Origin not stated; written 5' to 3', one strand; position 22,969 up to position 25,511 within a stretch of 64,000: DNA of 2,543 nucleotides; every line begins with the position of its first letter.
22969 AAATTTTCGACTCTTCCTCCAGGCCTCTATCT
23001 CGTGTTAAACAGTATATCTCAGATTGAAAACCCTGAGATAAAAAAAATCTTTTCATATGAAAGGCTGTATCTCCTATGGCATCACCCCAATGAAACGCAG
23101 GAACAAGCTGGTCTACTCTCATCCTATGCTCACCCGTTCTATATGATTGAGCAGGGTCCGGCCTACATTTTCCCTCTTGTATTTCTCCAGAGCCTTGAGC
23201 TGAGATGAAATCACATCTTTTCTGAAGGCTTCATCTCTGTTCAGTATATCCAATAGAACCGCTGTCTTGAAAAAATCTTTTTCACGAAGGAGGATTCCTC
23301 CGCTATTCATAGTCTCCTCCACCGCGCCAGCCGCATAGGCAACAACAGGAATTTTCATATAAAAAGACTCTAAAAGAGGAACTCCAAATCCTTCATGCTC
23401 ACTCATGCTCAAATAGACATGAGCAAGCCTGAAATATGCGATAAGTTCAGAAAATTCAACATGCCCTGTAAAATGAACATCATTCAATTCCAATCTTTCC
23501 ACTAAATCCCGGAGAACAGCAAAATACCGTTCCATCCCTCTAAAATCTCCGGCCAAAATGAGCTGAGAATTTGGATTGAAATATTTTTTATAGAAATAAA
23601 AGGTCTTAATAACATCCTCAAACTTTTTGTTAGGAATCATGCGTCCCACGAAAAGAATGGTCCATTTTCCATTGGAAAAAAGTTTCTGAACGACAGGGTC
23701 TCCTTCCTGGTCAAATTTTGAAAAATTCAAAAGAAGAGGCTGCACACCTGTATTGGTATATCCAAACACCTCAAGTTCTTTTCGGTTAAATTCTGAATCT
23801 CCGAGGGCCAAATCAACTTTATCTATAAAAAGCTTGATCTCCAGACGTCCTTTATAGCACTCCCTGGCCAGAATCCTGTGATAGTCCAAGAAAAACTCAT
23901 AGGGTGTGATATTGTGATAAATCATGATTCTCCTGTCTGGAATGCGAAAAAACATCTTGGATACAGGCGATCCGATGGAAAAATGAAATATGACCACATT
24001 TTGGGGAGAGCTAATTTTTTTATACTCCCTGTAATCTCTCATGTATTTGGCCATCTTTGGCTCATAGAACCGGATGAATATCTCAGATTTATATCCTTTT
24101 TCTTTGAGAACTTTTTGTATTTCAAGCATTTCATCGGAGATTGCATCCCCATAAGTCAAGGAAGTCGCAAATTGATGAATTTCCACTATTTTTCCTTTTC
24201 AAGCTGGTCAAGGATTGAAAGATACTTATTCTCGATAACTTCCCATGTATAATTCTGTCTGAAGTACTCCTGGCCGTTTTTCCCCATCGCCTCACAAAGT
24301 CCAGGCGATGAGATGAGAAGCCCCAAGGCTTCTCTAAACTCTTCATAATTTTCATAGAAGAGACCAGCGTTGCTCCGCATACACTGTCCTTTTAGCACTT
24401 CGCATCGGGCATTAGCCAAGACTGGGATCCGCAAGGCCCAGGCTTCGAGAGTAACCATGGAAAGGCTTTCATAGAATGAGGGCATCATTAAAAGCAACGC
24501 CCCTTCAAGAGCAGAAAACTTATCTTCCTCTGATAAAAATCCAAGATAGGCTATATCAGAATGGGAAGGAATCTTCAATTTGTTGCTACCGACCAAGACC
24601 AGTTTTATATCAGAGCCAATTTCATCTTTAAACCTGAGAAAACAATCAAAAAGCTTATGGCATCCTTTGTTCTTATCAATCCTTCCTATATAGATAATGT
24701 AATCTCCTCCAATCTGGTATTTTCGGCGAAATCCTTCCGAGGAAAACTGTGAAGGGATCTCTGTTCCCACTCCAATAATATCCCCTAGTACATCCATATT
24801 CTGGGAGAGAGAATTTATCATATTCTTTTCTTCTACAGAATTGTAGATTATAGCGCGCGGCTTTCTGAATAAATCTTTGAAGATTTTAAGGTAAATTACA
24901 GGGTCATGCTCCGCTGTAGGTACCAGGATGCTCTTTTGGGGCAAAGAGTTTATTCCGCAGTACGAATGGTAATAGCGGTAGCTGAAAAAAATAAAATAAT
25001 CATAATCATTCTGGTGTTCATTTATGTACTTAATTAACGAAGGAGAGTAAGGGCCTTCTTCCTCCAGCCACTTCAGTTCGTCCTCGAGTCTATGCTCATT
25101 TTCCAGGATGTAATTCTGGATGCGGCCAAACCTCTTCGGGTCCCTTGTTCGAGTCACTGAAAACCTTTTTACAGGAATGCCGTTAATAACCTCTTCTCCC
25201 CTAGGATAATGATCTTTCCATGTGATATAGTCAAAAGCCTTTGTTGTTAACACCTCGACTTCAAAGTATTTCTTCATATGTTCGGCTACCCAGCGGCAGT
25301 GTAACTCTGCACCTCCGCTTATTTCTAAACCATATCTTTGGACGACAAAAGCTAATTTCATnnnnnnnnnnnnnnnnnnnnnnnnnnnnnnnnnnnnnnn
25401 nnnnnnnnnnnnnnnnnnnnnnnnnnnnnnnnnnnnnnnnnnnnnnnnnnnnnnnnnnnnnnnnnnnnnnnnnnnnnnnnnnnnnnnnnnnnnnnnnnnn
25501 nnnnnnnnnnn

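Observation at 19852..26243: Minus-strand operon: two coiled-coil proteins, four GT4 glycosyltransferases in a mirrored A-B-B'-A' paralog arrangement, ending in an MglA GTPase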

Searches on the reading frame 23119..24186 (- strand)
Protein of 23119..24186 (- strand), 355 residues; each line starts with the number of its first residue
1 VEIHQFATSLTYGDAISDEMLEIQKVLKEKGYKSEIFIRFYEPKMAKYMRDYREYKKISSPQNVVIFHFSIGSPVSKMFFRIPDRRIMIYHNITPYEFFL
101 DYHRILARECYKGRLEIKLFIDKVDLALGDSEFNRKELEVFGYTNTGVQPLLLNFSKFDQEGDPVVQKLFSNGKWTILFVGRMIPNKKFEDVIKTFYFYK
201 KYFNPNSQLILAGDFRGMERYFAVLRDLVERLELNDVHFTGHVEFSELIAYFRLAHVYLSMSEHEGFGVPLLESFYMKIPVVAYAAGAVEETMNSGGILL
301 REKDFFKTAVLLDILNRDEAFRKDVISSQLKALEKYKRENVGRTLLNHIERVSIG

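Call 3: search_protein_families(library=pfam, proteins=[window:23119-24186:-], max_evalue=0.01)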
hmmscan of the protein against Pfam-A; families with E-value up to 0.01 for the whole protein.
window:23119-24186:- (355 aa): 2 families
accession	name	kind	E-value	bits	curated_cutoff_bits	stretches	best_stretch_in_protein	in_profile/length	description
PF00534.26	Glycos_transf_1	-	2.1e-21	76.7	26.4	1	169-303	10-143/172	Glycosyl transferases group 1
PF13692.12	Glyco_trans_1_4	-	2.3e-18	67.2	27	1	176-304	3-128/142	Glycosyl transferases group 1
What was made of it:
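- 23119..24186 (-): GTB2, a GT4 glycosyltransferase of the B type. PF00534, 2.1e-21 (call 3).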

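Call 4: search_protein_families(library=ncbifam, proteins=[window:23119-24186:-], max_evalue=0.01)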
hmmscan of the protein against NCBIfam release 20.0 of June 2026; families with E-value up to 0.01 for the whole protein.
window:23119-24186:- (355 aa): 27 families (the best 25 are shown)
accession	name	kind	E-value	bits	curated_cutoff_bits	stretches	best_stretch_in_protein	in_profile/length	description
NF041876.1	EPS_EpsE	equivalog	9e-14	51.5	400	1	144-323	186-366/389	exopolysaccharide biosynthesis GT4 family glycosyltransferase EpsE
TIGR03999.1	thiol_BshA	equivalog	7.6e-13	48.1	273.7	1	153-340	176-361/375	N-acetyl-alpha-D-glucosaminyl L-malate synthase BshA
TIGR04157.1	glyco_rSAM_CFB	subfamily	3.4e-11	42.8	400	1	170-295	223-341/406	TIGR04157 family glycosyltransferase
NF050056.1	ProtGlycPglH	equivalog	5.4e-10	38.9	600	1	174-352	179-353/354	GalNAc-alpha-(1->4)-GalNAc-alpha-(1->3)-diNAcBac-PP-undecaprenol alpha-1,4-N-acetyl-D-galactosaminyltransferase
TIGR04047.1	MSMEG_0565_glyc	hypoth_equivalog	8.3e-10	38.3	259.85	1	155-309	173-332/373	MSMEG_0565 family glycosyltransferase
NF049988.1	MGlcDAGSynMgs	equivalog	4.9e-08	32.7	400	1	172-290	211-325/398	alpha-monoglucosyldiacylglycerol synthase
NF047880.1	glyco_SdgA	exception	7.1e-08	31.5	800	1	175-342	316-480/488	serine-aspartate repeat adhesin O-glycosyltransferase SdgA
NF038255.1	exopoly_VpsD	equivalog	1.4e-07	30.7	300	1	184-293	213-321/381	VpsD family glycosyltransferase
NF053787.1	GlcN_PG_synth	equivalog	2.9e-07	29.7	480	1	120-350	140-357/361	N-acetylglucosaminyl phosphatidylglycerol synthase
NF047684.1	TeichurnBiosyTuaC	equivalog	8.1e-07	28.3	550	1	151-327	192-363/391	teichuronic acid biosynthesis protein TuaC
TIGR03449.1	mycothiol_MshA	equivalog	1.1e-06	27.8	462.5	1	176-339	222-390/406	D-inositol-3-phosphate glycosyltransferase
NF041139.1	TreT_Thcocales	equivalog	2.2e-06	26.7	775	1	176-302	231-363/412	trehalose synthase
TIGR03088.1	stp2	hypoth_equivalog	3.3e-05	23.1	409.05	1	167-307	187-327/374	TIGR03088 family PEP-CTERM/XrtA system glycosyltransferase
TIGR02149.1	glgA_Coryne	subfamily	5.6e-05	22.4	302.4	1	160-303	189-334/391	glycogen synthase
NF038011.1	PelF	equivalog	6.7e-05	22.1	100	1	176-294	308-423/489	GT4 family glycosyltransferase PelF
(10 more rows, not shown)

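Call 76: search_protein_families(library=padloc, proteins=[window:23119-24186:-], max_evalue=0.001)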
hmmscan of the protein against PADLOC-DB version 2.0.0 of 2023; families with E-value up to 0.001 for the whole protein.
window:23119-24186:- (355 aa): 0 families

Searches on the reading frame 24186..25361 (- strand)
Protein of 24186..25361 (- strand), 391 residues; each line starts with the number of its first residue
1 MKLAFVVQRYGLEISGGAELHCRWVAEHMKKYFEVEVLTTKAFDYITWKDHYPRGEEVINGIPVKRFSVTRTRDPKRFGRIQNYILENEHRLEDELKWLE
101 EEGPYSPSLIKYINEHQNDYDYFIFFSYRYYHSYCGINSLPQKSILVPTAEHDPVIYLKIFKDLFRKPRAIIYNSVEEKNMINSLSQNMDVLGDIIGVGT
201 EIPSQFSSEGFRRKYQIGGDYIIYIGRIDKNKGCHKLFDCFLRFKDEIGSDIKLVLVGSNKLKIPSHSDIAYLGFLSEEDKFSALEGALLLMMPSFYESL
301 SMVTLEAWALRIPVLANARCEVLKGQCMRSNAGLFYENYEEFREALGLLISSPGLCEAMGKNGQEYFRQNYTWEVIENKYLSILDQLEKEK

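Call 3: search_protein_families(library=pfam, proteins=[window:24186-25361:-], max_evalue=0.01)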
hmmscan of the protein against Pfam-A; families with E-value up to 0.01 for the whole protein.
window:24186-25361:- (391 aa): 4 families
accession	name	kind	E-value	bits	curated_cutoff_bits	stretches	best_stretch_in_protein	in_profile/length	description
PF00534.26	Glycos_transf_1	-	6.5e-18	65.3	26.4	1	219-365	15-171/172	Glycosyl transferases group 1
PF13692.12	Glyco_trans_1_4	-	9.2e-14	52.3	27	1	221-350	3-140/142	Glycosyl transferases group 1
PF13524.12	Glyco_trans_1_2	-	0.00016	22.1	25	1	251-374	14-136/144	Glycosyl transferase-like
PF20706.3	GT4-conflict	-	0.00052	19.5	26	1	280-319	274-313/385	Family 4 Glycosyltransferase in conflict systems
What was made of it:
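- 24186..25361 (-): GTA2, a GT4 glycosyltransferase of the A type. PF00534, 6.5e-18 (call 3).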

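Call 4: search_protein_families(library=ncbifam, proteins=[window:24186-25361:-], max_evalue=0.01)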
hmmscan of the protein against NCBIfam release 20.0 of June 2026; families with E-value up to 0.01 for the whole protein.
window:24186-25361:- (391 aa): 17 families
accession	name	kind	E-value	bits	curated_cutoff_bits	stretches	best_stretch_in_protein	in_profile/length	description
NF038295.1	EPS_HpsP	equivalog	4.6e-16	58.8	550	1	170-386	157-386/388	hormogonium polysaccharide biosynthesis glycosyltransferase HpsP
TIGR02149.1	glgA_Coryne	subfamily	4.1e-13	49.2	302.4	1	212-384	195-387/391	glycogen synthase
TIGR04157.1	glyco_rSAM_CFB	subfamily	2.3e-11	43.3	400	1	207-383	213-405/406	TIGR04157 family glycosyltransferase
NF041010.1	glycosy_Agl16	equivalog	5.5e-11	41.9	575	1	217-386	177-350/352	glycosylation protein Agl16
NF046085.1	XrtY_assoc_Gly1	equivalog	3.6e-08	32.7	400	1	171-387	164-384/387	XrtY-associated glycosyltransferase XYAG1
NF047684.1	TeichurnBiosyTuaC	equivalog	6.9e-08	31.8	550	1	209-318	207-320/391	teichuronic acid biosynthesis protein TuaC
NF038229.1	Glyco4_Geo_Pelo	equivalog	7.2e-07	28.5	400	1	270-387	220-336/338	GPMC system family 4 glycosyltransferase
NF050056.1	ProtGlycPglH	equivalog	7.9e-07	28.5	600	1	203-387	165-353/354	GalNAc-alpha-(1->4)-GalNAc-alpha-(1->3)-diNAcBac-PP-undecaprenol alpha-1,4-N-acetyl-D-galactosaminyltransferase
TIGR03088.1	stp2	hypoth_equivalog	8.9e-07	28.3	409.05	1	222-386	197-372/374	TIGR03088 family PEP-CTERM/XrtA system glycosyltransferase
NF053787.1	GlcN_PG_synth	equivalog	3.8e-06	26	480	1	210-382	186-354/361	N-acetylglucosaminyl phosphatidylglycerol synthase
TIGR03449.1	mycothiol_MshA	equivalog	8.4e-06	24.9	462.5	1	278-381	294-397/406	D-inositol-3-phosphate glycosyltransferase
NF012028.0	PRK15484.1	subfamily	4.3e-05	22.8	618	1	221-317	195-307/380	lipopolysaccharide N-acetylglucosaminyltransferase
NF038298.1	EPS_HpsO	equivalog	4.9e-05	22.3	575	0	298-387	299-387/388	hormogonium polysaccharide biosynthesis glycosyltransferase HpsO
TIGR04047.1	MSMEG_0565_glyc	hypoth_equivalog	0.00011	21.4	259.85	0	268-376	258-363/373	MSMEG_0565 family glycosyltransferase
NF041876.1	EPS_EpsE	equivalog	0.00063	19.1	400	1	268-369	276-378/389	exopolysaccharide biosynthesis GT4 family glycosyltransferase EpsE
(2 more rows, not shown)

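Call 76: search_protein_families(library=padloc, proteins=[window:24186-25361:-], max_evalue=0.001)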
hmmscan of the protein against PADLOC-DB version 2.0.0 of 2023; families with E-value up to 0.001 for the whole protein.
window:24186-25361:- (391 aa): 0 families
